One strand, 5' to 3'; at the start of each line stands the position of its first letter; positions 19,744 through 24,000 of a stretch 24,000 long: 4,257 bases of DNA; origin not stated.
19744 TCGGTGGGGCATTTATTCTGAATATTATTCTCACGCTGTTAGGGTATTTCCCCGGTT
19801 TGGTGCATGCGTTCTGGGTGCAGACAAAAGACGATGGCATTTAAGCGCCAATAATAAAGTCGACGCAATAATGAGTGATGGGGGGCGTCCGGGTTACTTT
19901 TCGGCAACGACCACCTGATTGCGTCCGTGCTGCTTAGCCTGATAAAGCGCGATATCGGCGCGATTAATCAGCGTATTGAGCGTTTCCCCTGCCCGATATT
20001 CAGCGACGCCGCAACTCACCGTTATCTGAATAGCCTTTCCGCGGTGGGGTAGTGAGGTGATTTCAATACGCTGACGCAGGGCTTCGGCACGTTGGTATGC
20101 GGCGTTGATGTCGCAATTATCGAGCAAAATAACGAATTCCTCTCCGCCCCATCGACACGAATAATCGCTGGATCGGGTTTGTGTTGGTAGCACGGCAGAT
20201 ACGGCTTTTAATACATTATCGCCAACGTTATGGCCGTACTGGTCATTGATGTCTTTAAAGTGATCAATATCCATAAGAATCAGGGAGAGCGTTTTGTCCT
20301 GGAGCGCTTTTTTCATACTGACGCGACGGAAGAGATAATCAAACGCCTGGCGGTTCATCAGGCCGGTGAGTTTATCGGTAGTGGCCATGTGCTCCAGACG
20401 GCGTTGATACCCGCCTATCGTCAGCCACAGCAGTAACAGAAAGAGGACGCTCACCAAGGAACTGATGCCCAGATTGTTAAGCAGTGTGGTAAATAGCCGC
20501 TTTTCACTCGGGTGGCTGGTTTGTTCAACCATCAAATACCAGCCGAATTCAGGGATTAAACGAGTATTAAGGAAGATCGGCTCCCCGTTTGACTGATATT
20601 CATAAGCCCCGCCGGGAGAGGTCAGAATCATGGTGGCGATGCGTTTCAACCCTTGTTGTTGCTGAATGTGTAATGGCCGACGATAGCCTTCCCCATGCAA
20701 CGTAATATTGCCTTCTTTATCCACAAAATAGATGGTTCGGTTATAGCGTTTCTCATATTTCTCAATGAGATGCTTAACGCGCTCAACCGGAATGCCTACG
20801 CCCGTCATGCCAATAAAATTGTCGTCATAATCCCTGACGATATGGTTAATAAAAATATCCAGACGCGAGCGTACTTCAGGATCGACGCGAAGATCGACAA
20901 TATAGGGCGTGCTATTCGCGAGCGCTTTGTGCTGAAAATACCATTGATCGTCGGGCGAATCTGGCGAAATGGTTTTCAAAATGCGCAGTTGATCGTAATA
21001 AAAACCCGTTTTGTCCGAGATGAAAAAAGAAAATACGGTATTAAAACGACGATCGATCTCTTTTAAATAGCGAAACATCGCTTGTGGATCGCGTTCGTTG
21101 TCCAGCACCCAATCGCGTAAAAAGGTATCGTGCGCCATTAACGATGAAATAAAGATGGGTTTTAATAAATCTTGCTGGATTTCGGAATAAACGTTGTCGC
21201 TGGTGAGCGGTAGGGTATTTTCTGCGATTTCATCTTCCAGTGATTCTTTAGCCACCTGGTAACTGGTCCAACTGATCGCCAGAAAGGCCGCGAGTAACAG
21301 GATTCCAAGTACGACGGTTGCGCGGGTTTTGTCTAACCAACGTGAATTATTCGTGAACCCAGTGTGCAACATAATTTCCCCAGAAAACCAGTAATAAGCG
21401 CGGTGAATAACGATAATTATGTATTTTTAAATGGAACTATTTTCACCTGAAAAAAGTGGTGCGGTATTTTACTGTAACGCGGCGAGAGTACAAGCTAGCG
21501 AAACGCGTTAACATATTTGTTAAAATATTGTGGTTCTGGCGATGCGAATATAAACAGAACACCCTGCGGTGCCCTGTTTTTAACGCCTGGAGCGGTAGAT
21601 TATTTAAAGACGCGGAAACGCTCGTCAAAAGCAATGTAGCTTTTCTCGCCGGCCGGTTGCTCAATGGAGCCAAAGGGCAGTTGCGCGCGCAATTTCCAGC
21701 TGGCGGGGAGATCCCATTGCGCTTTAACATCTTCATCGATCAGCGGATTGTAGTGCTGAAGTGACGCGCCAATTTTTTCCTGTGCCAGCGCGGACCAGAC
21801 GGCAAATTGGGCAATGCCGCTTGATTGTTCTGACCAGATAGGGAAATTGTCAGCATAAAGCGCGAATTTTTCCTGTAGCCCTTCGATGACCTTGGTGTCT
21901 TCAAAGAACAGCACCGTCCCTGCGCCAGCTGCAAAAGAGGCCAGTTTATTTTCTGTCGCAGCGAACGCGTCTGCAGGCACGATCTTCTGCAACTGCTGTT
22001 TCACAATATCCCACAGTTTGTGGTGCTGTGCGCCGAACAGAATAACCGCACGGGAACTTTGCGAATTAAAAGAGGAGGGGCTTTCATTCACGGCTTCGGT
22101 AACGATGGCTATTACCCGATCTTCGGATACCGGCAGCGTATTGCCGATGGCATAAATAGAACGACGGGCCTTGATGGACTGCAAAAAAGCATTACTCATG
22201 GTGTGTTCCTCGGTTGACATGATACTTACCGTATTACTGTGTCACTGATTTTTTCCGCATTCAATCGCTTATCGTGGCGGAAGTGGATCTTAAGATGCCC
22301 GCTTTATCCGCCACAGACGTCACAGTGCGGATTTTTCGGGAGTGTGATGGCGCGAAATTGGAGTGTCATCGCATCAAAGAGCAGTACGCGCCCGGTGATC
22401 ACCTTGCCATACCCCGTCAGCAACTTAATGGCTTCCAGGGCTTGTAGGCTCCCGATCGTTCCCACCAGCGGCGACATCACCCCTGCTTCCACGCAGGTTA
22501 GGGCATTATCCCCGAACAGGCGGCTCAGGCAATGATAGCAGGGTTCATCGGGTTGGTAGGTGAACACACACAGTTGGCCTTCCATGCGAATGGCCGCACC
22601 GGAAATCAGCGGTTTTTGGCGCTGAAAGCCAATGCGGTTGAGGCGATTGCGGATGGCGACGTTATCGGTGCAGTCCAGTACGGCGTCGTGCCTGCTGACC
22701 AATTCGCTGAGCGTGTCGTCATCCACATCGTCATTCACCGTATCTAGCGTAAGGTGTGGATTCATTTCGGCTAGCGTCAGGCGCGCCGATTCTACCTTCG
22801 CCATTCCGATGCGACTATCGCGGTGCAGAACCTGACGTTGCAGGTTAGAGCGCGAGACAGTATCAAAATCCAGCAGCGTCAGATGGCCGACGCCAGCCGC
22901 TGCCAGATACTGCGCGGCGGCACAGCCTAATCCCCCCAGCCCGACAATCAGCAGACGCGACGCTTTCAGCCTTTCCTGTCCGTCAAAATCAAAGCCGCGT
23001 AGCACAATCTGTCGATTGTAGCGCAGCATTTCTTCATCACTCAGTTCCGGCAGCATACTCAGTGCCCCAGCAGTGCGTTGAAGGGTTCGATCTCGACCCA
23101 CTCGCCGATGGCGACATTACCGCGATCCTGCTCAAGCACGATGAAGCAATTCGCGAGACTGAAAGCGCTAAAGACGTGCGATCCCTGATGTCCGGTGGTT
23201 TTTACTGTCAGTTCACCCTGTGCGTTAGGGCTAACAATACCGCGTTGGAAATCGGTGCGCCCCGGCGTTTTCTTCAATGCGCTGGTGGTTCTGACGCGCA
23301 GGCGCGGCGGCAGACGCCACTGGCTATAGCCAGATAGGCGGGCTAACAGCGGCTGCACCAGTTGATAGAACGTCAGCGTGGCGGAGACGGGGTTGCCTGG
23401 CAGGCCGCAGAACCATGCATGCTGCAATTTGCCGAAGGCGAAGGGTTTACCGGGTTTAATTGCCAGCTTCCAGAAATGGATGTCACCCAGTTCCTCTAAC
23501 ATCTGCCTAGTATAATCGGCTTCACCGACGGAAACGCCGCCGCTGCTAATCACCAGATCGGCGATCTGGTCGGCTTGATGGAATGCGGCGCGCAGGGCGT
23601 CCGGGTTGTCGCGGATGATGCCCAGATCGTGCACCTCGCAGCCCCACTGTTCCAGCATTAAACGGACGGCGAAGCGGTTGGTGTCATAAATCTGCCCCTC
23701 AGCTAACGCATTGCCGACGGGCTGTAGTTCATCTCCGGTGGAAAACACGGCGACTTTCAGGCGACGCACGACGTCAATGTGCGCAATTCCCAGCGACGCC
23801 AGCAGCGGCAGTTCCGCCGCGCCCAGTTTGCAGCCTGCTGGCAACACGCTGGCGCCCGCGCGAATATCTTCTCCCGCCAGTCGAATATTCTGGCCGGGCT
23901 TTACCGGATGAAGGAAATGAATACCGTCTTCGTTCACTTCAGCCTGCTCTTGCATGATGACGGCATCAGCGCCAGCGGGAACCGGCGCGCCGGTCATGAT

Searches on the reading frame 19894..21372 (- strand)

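Call 21: search_protein_families(library=ncbifam, proteins=[window:19894-21372:-], max_evalue=0.001)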
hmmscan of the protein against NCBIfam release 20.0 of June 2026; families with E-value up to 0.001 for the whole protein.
window:19894-21372:- (492 aa): 23 families
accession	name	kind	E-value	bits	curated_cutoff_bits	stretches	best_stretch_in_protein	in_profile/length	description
TIGR00254.1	GGDEF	domain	8e-51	172.1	37.4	1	326-490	1-167/168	diguanylate cyclase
NF038266.1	diguan_SiaD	equivalog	8.8e-51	172.7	290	1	324-487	88-252/252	biofilm regulation diguanylate cyclase SiaD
NF007135.0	PRK09581.1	equivalog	9.8e-51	173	474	1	328-490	290-455/457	PleD family two-component system response regulator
NF007380.0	PRK09894.1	equivalog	1e-47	163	256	1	324-491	122-288/296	diguanylate cyclase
NF041606.1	dguan_cyc_DgcA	equivalog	2.1e-45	155.2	370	1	326-491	174-340/340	diguanylate cyclase DgcA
NF007423.1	PRK09966.1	equivalog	9.6e-40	136.6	325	1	324-480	233-390/390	diguanylate cyclase DgcN/YfiN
NF007298.0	PRK09776.1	equivalog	4.8e-35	120.8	1135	1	323-491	677-846/1111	diguanylate cyclase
NF051473.1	DigCycDgcsShew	equivalog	1.5e-34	119.7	400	1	325-487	130-288/291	diguanylate cyclase DgcS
NF047654.1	DiguCycDgcRLepto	equivalog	2.1e-32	112.2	500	1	317-488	120-294/295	diguanylate cyclase DgcR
NF011955.1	PRK15426.1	equivalog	6.5e-32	110.4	408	1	322-491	390-562/564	cellulose biosynthesis regulator diguanylate cyclase DgcQ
NF007599.0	PRK10245.1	equivalog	1.6e-30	105.8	402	1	320-490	200-370/371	diguanylate cyclase AdrA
NF047872.1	GGDEF_GdpS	equivalog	2.9e-30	105.7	400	1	320-488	177-348/355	GGDEF domain-containing protein GdpS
NF007474.0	PRK10060.1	equivalog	4e-29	101.3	782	1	323-489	230-394/663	cyclic di-GMP phosphodiesterase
NF045675.1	PhdiestaseDibA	equivalog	2.3e-28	98.9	980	1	323-486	196-360/623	phosphodiesterase DibA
NF040885.1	diguan_DgcJ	equivalog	2.1e-27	96.1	500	1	325-485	336-491/493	diguanylate cyclase DgcJ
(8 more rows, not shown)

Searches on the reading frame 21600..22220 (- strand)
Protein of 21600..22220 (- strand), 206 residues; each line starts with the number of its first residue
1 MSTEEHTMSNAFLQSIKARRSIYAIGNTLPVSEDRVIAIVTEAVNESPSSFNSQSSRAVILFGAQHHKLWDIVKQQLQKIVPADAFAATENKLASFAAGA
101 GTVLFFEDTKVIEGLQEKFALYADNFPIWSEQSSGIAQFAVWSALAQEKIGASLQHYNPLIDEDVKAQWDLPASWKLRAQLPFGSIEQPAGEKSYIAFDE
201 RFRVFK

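Call 78: search_protein_families(library=pfam, proteins=[window:21600-22220:-], max_evalue=0.001)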
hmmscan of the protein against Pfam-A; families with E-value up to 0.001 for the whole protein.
window:21600-22220:- (206 aa): 1 family
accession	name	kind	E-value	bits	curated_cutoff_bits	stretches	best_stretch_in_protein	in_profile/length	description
PF00881.29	Nitroreductase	-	7.4e-18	65.7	23.5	1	16-184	1-166/167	Nitroreductase family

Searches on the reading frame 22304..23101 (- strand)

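Call 78: search_protein_families(library=pfam, proteins=[window:22304-23101:-], max_evalue=0.001)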
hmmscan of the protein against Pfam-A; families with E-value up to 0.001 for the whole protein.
window:22304-23101:- (265 aa): 1 family
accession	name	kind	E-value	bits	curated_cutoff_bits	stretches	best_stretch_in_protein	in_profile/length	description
PF00899.27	ThiF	-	9.9e-78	261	28.1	1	28-261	1-237/238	ThiF family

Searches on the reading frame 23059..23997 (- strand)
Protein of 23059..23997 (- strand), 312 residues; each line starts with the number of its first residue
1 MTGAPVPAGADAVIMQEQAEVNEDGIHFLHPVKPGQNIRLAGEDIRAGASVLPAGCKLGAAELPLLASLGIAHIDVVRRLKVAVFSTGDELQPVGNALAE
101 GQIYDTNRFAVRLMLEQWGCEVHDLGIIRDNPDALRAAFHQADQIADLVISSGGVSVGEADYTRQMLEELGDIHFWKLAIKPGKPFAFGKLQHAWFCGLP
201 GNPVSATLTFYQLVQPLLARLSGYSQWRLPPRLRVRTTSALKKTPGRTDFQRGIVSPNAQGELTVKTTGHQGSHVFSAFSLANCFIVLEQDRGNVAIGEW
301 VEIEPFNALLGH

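Call 78: search_protein_families(library=pfam, proteins=[window:23059-23997:-], max_evalue=0.001)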
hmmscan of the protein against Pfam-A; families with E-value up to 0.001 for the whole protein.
window:23059-23997:- (312 aa): 3 families
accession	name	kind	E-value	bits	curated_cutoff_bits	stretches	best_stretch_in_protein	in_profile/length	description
PF00994.29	MoCF_biosynth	-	6.5e-33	113.9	26.6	1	83-219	1-143/144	Probable molybdopterin binding domain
PF03453.22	MoeA_N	-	1.1e-21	77.6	30.8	1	1-70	90-160/160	MoeA N-terminal region (domain I and II)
PF03454.20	MoeA_C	-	4.8e-21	75.2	22.1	1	234-306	1-72/72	MoeA C-terminal region (domain IV)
